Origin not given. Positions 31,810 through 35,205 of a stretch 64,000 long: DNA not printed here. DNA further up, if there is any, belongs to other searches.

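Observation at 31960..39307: Four consecutive genes for cysteine-rich secreted or membrane-anchored proteins, including a 1031-aa protein with about 130 cysteines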

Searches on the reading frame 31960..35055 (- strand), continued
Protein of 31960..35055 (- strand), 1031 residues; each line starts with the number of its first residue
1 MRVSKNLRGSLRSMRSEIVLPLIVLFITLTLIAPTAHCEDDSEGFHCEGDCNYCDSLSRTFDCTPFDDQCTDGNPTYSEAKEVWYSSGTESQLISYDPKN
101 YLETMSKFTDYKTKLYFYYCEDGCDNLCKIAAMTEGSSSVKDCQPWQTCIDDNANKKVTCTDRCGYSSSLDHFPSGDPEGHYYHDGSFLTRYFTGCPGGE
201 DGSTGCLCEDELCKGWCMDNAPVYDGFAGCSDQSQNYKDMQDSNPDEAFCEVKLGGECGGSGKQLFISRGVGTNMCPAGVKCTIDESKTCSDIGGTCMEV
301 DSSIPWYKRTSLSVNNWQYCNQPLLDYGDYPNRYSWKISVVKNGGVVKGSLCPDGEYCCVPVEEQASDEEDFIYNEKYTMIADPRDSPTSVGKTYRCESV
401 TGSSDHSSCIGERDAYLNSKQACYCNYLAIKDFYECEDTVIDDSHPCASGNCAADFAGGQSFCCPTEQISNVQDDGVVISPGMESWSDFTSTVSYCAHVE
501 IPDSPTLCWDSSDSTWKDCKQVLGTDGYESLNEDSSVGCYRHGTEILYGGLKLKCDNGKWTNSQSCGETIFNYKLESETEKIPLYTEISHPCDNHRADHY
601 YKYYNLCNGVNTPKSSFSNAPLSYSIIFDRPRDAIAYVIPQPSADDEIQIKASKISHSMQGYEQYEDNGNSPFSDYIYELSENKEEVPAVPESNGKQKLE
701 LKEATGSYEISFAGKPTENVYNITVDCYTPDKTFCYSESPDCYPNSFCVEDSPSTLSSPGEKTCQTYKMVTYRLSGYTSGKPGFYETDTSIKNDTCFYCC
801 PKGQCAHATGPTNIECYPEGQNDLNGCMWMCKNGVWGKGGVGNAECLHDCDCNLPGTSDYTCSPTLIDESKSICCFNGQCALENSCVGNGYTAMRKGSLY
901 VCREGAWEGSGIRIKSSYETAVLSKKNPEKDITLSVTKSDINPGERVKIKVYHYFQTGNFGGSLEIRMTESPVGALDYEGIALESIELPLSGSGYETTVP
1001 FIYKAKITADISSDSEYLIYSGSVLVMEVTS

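Call 43: search_protein_families(library=pfam, proteins=[P0016, P0020, P0028, P0030], max_evalue=0.5)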
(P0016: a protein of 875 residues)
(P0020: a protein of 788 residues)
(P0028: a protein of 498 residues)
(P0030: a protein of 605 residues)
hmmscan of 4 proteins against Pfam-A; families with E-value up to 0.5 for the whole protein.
P0016 (875 aa): 0 families

P0020 (788 aa): 2 families
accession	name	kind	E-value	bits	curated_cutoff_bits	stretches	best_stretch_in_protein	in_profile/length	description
PF07603.17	Lcl_C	-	9.6e-17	61.8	34.9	2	518-603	26-117/117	Lcl C-terminal domain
PF09603.15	Fib_succ_major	-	0.005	17.6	33.9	1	728-787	140-187/187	Fibrobacter succinogenes major domain (Fib_succ_major)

P0028 (498 aa): 2 families
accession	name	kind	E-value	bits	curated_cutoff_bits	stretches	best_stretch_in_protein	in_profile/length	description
PF02412.23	TSP_3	-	2.8e-13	49.7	25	2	469-497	2-30/36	Thrombospondin type 3 repeat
PF11956.13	KCNQC3-Ank-G_bd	-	0.043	14.6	22.7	1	191-242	51-100/101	Ankyrin-G binding motif of KCNQ2-3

P0030 (605 aa): 0 families

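Call 46: find_related_loci(query=A2, collection=metagenome_contigs, flank=8000)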
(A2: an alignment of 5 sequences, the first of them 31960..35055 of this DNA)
Query A2 (1031 aa) in metagenome_contigs; peptide patterns used: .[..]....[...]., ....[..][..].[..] (x = any residue, [..] = any of these).
204 stretches matched a pattern; 6 encode a relative of the query (tblastn E <= 1e-3); 6 distinct loci.
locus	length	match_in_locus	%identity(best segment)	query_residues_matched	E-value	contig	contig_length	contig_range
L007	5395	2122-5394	33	14-960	2e-104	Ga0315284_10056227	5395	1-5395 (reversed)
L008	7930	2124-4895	32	198-1029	5e-86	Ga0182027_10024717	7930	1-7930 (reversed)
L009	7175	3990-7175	30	4-1027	2e-81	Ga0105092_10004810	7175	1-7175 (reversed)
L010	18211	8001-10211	29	202-1030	5e-94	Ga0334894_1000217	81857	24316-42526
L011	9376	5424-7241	26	82-1031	2e-41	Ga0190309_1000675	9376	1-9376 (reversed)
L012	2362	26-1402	24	423-1031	2e-34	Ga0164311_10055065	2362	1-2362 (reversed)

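Call 56: predict_structure(alignment_id=A5)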
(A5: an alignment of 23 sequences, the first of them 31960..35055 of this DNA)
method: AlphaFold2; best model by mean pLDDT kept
length: 1031 residues; sequences in the alignment: 23
mean_pLDDT: 59.2   pTM: 0.45
mean pLDDT of the five models: 59.2, 58.8, 57.5, 55.4, 55.4
residues with pLDDT >= 90: 98; 70-90: 322; 50-70: 151; < 50: 460
segments of 3 or more residues with pLDDT < 50: 1-17, 29-68, 86-91, 112-137, 154-204, 232-286, 294-376, 386-420, 438-444, 468-491, 526-528, 532-534, 580-618, 658-687, 757-763, 765-794
pLDDT, mean of each block of 10 residues (from residue 1): 32 42 61 33 27 30 41 71 50 70 71 42 38 45 77 41 28 30 27 29 62 79 65 42 29 33 31 30 45 43 32 31 30 27 29 34 31 46 52 33 37 34 63 53 49 69 62 36 37 72 78 83 57 64 80 79 74 66 37 38 37 42 81 90 84 68 40 36 44 87 87 77 88 80 86 58 47 41 40 68 88 87 87 84 78 81 85 90 88 75 79 80 94 79 78 90 90 83 89 78 93 92 88 61
secondary structure, 60 per line:
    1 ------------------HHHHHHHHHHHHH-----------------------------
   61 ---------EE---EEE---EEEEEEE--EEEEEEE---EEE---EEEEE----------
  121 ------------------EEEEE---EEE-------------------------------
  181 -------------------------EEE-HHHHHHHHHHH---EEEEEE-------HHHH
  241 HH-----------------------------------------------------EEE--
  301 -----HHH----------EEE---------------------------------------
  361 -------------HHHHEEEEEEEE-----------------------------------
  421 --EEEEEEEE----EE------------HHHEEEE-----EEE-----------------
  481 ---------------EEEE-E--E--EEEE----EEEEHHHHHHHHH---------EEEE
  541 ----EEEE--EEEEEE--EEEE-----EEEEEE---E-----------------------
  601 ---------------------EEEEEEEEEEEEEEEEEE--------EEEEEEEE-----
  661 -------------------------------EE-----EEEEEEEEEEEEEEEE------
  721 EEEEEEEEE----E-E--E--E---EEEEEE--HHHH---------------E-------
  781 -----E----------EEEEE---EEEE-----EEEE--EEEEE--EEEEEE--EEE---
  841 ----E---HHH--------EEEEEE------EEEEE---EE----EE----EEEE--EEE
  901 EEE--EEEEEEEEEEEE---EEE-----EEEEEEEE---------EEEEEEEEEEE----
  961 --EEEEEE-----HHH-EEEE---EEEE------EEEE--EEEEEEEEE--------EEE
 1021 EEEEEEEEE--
elements in order (helices of 4 or more, strands of 3 or more residues): H19-31 E75-77 E81-87 E90-96 E100-102 E106-110 E139-143 E147-149 E206-208 H210-220 E224-229 H237-242 E296-298 E319-321 H374-377 E378-385 E423-430 E452-455 E461-463 E496-499 E507-510 E515-518 H519-527 E537-540 E545-548 E551-556 E559-562 E568-573 E622-639 E648-655 E699-714 E721-729 E746-751 H754-757 E797-801 E805-808 E814-817 E820-824 E827-832 E835-837 E860-865 E872-876 E892-895 E898-903 E906-917 E921-923 E929-936 E946-956 E963-968 E978-981 E985-988 E995-998 E1001-1009 E1018-1029

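Call 58: fold_search(model_id=the predicted structure, library=pdb)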
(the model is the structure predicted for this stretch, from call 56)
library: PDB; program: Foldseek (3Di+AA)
matches with E <= 10: 1528; with E <= 0.001: 37
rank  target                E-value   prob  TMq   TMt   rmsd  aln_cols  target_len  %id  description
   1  9vqm_B                3.8e-07  0.99  0.08  0.10  33.6       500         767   12  Cryo-EM structure of Elapor1WT in tetrameric form (released 2025-07-23)
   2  9vqm_D                5.8e-07  0.97  0.08  0.10  33.3       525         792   10  Cryo-EM structure of Elapor1WT in tetrameric form (released 2025-07-23)
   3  4xup_A                9.6e-05  0.82  0.06  0.16  27.0       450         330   10  Structure of the N-terminal CBM22-1-CBM22-2 tandem domain from Paenibacillus barcinonensis Xyn10C (released 2015-06-03)
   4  7vrp_I                1.4e-04  0.90  0.08  0.16  19.1       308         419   11  Structure of infectious bursal disease virus Gx strain (released 2022-03-30)
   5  9gvq_B                1.6e-04  0.41  0.07  0.07  18.1       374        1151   11  MUC5AC mucin amino acids 28 to 1483 (released 2024-12-04)
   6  4xup_D                2.4e-04  0.75  0.07  0.16  25.7       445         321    9  Structure of the N-terminal CBM22-1-CBM22-2 tandem domain from Paenibacillus barcinonensis Xyn10C (released 2015-06-03)
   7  9fmt_A                3.2e-04  1.00  0.08  0.12   9.3       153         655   11  Cryo-EM structure of the BcsB hexameric crown from the E. coli cellulose secretion macrocomplex (released 2024-10-16)
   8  9fmt_D                3.4e-04  1.00  0.08  0.12   9.2       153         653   11  Cryo-EM structure of the BcsB hexameric crown from the E. coli cellulose secretion macrocomplex (released 2024-10-16)
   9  8yrm_A                3.4e-04  0.54  0.08  0.15  30.5       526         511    7  Iota toxin Ib pore serine-clamp mutant (released 2025-03-26)
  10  4xup_F                4.0e-04  0.66  0.06  0.16  24.7       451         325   10  Structure of the N-terminal CBM22-1-CBM22-2 tandem domain from Paenibacillus barcinonensis Xyn10C (released 2015-06-03)
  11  9gvq_A                4.0e-04  0.35  0.07  0.07  17.5       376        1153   12  MUC5AC mucin amino acids 28 to 1483 (released 2024-12-04)
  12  9fmt_B                4.2e-04  1.00  0.07  0.11   9.8       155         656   11  Cryo-EM structure of the BcsB hexameric crown from the E. coli cellulose secretion macrocomplex (released 2024-10-16)
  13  6yg8_B                4.4e-04  1.00  0.08  0.12   9.2       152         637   10  Cryo-EM structure of a BcsB pentamer in the context of an assembled Bcs macrocomplex (released 2021-02-24)
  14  9fmt_E                4.4e-04  1.00  0.07  0.11   9.8       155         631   11  Cryo-EM structure of the BcsB hexameric crown from the E. coli cellulose secretion macrocomplex (released 2024-10-16)
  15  9t3p_A                4.7e-04  1.00  0.08  0.48   7.1       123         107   11  Nonameric Ena1C ring of Bacillus cereus (released 2025-12-03)
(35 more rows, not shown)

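Call 62: find_related_loci(query=A2, collection=viral_contigs, flank=5000)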
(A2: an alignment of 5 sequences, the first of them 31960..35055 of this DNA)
Query A2 (1031 aa) in viral_contigs; peptide patterns used: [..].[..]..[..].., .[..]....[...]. (x = any residue, [..] = any of these).
5 stretches matched a pattern, but none encodes a relative of the query by tblastn (E <= 1e-3).

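Call 79: search_protein_families(library=pfam, proteins=[L007:2-1675:-, L007:1797-2129:+, L008:1391-1726:+], max_evalue=0.5)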
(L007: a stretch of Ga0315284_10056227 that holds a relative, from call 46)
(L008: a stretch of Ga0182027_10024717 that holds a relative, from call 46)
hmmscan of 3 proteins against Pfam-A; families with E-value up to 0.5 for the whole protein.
L007:2-1675:- (558 aa): 1 family
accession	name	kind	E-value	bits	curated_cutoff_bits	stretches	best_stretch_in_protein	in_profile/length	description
PF23416.1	DUF7107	-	0.042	14.6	24.6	1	184-217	12-46/48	Domain of unknown function (DUF7107)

L007:1797-2129:+ (110 aa): 2 families
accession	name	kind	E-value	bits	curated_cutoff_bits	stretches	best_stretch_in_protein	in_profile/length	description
PF13675.11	PilJ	-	0.025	15.1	26.6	0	10-35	71-96/114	Type IV pili methyl-accepting chemotaxis transducer N-term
PF17280.7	DUF5345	-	0.24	12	27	1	24-69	2-46/77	Family of unknown function (DUF5345)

L008:1391-1726:+ (111 aa): 4 families
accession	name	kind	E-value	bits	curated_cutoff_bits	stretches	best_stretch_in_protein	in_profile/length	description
PF11757.13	RSS_P20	-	0.054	14.4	25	1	43-91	44-92/94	Suppressor of RNA silencing P21-like N-terminal domain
PF18219.6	SidC_N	-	0.14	11.5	25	1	36-96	55-112/465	SidC N-terminal domain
PF10173.14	Mit_KHE1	-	0.22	12.1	22.5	1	16-79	39-92/188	Mitochondrial K+-H+ exchange-related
PF05008.21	V-SNARE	-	0.48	11.4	25.9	0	49-91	12-54/92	Vesicle transport v-SNARE protein N-terminus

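Call 80: find_encoding_contigs(protein=P0014, flank=6000, max_places=2)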
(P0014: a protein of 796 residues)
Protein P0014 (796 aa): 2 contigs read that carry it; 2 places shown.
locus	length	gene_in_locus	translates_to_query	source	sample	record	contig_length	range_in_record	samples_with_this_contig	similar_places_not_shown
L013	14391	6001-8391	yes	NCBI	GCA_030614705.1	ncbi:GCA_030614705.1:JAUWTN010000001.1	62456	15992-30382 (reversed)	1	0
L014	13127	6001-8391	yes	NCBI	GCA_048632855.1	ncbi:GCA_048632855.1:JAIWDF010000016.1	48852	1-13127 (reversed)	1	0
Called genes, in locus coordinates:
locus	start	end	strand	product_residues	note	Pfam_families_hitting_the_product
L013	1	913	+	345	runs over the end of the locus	PF01547:SBP_bac_1, PF13531:SBP_bac_11 (weak), PF13416:SBP_bac_8, PF13343:SBP_bac_6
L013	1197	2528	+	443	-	-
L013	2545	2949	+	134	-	-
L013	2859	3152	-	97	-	PF01157:Ribosomal_L21e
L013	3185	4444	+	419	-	-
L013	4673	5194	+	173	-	PF01965:DJ-1_PfpI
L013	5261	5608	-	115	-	PF01920:Prefoldin_2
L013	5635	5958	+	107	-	-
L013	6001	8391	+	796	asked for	-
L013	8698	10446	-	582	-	PF02934:GatB_N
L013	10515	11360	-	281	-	-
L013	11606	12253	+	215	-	PF00121:TIM, PF05690:ThiG (faint)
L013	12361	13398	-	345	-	PF21088:MS_channel_1st, PF00924:MS_channel_2nd, PF21082:MS_channel_3rd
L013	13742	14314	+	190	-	PF01300:Sua5_yciO_yrdC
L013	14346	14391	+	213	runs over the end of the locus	-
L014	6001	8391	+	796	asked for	-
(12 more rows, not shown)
